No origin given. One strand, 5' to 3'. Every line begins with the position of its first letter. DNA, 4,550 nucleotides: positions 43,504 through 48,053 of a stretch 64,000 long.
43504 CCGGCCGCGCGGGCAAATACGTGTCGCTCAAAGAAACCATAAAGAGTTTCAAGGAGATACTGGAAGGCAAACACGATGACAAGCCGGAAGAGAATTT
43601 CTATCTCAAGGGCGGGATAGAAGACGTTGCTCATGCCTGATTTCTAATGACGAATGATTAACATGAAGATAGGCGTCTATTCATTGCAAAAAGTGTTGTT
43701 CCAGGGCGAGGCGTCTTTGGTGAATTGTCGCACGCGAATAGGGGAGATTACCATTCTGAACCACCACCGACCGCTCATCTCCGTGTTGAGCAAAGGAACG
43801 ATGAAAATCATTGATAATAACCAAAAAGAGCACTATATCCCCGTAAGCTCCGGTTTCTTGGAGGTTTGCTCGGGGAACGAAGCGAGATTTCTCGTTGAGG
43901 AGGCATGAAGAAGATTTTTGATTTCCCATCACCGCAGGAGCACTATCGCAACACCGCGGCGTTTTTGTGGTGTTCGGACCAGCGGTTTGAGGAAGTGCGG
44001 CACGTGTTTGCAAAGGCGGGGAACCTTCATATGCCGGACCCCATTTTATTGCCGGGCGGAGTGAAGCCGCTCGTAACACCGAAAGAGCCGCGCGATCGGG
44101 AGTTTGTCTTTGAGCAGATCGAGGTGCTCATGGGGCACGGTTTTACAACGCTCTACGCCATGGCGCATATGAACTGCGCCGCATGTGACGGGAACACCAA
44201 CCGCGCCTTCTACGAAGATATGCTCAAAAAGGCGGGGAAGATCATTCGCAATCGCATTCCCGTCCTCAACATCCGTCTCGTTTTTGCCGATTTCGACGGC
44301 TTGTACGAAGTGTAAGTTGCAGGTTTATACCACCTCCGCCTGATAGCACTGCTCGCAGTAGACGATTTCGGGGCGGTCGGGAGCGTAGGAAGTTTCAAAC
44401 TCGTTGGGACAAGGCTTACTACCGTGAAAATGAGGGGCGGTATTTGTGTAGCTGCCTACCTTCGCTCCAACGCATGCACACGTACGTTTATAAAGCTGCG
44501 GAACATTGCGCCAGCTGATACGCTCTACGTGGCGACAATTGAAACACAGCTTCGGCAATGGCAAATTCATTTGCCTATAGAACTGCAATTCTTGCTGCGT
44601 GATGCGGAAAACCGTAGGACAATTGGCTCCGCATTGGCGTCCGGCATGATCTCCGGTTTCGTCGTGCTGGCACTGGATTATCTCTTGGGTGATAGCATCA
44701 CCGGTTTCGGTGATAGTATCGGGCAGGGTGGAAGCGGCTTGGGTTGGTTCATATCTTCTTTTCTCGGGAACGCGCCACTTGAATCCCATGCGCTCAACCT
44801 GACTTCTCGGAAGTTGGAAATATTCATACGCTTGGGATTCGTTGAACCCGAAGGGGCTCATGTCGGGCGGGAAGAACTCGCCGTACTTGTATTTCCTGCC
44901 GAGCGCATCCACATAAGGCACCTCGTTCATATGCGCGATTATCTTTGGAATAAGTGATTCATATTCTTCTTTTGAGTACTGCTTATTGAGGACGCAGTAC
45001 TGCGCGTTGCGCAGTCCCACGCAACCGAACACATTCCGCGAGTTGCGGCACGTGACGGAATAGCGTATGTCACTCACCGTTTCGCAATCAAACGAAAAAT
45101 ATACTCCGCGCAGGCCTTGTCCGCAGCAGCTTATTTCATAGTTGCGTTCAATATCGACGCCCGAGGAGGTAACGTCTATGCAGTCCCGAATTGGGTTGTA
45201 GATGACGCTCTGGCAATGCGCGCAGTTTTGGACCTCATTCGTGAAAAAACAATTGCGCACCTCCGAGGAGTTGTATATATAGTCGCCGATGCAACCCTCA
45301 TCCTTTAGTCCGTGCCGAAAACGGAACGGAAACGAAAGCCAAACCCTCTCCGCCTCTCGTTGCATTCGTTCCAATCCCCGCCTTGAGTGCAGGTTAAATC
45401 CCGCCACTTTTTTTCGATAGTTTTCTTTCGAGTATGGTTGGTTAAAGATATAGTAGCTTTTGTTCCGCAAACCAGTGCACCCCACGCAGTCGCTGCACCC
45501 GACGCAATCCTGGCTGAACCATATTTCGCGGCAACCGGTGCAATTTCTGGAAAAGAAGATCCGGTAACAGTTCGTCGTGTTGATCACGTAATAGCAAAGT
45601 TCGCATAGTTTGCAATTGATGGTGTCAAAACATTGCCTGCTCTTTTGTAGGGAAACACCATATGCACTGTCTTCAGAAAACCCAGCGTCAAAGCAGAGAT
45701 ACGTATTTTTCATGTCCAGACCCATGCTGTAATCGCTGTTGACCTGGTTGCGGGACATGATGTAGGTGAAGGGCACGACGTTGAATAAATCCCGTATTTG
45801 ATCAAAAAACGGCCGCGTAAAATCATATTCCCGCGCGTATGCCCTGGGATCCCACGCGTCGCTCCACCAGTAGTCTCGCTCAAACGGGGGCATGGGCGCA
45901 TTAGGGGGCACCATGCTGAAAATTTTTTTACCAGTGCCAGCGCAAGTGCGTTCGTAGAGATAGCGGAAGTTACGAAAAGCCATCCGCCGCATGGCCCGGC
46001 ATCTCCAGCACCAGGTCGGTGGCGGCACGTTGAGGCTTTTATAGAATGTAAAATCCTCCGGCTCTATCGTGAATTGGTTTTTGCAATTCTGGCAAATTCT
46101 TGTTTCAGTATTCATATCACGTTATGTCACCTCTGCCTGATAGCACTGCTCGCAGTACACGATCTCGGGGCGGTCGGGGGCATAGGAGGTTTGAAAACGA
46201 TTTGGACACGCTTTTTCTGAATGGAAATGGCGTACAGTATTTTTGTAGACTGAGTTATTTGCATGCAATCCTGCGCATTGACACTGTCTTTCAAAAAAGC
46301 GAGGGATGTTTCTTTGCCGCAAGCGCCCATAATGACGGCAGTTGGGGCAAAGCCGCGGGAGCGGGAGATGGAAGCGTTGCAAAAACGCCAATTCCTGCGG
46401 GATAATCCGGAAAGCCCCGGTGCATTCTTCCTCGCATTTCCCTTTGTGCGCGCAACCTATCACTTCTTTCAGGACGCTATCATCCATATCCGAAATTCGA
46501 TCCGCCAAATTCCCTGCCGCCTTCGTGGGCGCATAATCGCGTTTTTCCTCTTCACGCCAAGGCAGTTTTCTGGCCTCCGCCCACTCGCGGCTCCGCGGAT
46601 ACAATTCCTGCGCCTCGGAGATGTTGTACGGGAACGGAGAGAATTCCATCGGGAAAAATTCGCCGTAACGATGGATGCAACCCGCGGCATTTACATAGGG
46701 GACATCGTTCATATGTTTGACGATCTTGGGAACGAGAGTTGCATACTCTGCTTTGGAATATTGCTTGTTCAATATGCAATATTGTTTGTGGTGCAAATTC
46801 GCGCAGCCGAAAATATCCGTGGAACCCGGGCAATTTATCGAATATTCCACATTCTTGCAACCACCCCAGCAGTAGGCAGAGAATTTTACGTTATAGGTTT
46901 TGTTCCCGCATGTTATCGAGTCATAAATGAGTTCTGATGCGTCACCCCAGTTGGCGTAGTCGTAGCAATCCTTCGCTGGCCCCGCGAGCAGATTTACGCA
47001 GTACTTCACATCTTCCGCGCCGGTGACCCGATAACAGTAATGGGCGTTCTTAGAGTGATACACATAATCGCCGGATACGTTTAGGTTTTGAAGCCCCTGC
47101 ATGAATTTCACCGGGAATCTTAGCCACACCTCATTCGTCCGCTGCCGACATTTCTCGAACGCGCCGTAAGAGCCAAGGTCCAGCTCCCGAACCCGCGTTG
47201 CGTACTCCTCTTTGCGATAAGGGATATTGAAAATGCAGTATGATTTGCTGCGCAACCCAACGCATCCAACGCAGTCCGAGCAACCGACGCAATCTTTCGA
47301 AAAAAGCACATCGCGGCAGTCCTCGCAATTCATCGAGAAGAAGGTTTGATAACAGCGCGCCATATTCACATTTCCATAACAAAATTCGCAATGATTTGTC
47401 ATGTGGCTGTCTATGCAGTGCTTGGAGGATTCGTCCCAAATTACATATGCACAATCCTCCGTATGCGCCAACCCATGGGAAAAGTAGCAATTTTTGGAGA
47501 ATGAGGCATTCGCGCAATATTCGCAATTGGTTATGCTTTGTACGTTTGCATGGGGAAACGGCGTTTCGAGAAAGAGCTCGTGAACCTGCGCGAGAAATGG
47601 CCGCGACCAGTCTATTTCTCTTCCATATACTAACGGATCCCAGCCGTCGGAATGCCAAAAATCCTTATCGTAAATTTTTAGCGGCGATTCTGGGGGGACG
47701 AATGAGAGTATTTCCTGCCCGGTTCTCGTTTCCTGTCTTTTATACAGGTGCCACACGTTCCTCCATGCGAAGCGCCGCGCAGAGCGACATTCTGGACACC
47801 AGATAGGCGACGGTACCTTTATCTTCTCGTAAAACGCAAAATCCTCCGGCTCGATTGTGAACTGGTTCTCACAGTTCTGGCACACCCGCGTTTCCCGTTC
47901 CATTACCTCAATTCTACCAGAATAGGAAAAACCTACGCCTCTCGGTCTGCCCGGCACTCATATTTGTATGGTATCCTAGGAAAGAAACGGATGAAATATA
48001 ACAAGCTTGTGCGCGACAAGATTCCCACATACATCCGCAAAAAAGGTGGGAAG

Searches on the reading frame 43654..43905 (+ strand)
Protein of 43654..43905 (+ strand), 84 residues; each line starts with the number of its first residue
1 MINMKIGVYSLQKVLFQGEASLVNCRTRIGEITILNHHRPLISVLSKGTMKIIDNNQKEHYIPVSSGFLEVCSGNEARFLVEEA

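Call 13: search_protein_families(library=pfam, proteins=[window:43654-43905:+], max_evalue=0.01)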
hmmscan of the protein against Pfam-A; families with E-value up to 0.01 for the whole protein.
window:43654-43905:+ (84 aa): 1 family
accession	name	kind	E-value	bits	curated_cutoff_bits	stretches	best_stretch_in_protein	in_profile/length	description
PF02823.21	ATP-synt_DE_N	-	1.6e-17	63.7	27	1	4-84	1-80/80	ATP synthase, Delta/Epsilon chain, beta-sandwich domain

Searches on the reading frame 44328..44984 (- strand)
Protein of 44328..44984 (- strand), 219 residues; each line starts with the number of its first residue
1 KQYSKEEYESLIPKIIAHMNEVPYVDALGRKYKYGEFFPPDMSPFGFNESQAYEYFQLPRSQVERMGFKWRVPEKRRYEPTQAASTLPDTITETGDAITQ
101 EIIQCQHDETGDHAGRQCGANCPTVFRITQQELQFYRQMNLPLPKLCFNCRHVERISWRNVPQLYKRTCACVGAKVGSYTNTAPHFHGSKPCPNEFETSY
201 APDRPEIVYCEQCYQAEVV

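Call 81: predict_structure(alignment_id=A3)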
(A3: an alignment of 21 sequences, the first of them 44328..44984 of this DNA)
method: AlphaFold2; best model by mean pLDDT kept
length: 219 residues; sequences in the alignment: 21
mean_pLDDT: 85.0   pTM: 0.57
mean pLDDT of the five models: 85.0, 82.7, 77.1, 76.7, 74.7
residues with pLDDT >= 90: 70; 70-90: 138; 50-70: 11; < 50: 0
segments of 3 or more residues with pLDDT < 50: none
pLDDT, mean of each block of 10 residues (from residue 1): 90 91 87 77 81 79 86 80 97 96 94 71 90 98 93 79 82 75 80 86 82 77
secondary structure, 60 per line:
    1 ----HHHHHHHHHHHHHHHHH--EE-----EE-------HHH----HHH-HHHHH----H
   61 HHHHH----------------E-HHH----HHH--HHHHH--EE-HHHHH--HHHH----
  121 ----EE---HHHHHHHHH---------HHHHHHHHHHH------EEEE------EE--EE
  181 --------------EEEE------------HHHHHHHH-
elements in order: H5-21 H51-55 H60-65 H96-100 H106-110 H113-116 H130-138 H148-158 E165-168 E195-198 H211-218

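Call 101: search_solved_structures(query=A3, max_evalue=10, show_alignments=2)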
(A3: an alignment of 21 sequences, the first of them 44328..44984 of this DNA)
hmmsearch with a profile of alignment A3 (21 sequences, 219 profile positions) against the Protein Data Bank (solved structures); distinct sequences matched with E-value up to 10: 2.
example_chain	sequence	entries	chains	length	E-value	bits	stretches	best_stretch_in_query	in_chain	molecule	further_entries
1s48_A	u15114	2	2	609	0.48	13.4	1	1-32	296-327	RNA-dependent RNA polymerase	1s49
1s4f_A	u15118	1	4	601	0.51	13.3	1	1-32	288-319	RNA-dependent RNA polymerase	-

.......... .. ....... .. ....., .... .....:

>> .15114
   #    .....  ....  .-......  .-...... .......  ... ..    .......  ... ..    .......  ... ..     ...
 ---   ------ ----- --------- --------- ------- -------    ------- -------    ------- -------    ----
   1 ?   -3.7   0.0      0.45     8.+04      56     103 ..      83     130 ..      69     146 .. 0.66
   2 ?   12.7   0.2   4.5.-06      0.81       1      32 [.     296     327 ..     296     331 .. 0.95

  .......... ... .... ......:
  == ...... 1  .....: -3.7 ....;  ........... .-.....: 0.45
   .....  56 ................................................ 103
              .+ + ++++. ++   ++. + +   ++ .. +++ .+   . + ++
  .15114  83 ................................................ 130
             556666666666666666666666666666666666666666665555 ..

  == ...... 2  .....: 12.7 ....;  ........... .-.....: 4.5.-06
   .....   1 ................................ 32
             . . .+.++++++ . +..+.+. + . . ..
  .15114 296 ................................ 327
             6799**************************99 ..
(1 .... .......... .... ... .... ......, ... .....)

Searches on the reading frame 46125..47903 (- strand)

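Call 3: search_protein_families(library=pfam, proteins=[window:46125-47903:-], max_evalue=1)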
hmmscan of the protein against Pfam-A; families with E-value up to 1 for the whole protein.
window:46125-47903:- (593 aa): 1 family
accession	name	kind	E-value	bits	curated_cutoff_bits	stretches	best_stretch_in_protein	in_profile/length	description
PF13451.12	zf_Tbcl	-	0.0077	16.6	24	1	5-44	4-44/48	Probable treble clef domain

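Call 4: search_protein_families(library=ncbifam, proteins=[window:46125-47903:-], max_evalue=1)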
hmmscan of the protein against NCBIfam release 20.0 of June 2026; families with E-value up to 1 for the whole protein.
window:46125-47903:- (593 aa): 0 families

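Call 69: search_protein_families(library=padloc, proteins=[window:46125-47903:-], max_evalue=0.01)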
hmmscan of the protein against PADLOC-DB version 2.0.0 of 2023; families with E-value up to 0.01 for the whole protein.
window:46125-47903:- (593 aa): 0 families

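Call 70: search_protein_families(library=phrogs, proteins=[window:46125-47903:-], max_evalue=0.01)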
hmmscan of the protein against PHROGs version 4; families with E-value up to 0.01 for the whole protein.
window:46125-47903:- (593 aa): 1 family
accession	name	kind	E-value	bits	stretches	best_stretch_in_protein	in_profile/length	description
phrog_15341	-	unknown function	0.0072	16.8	1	122-218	31-131/276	-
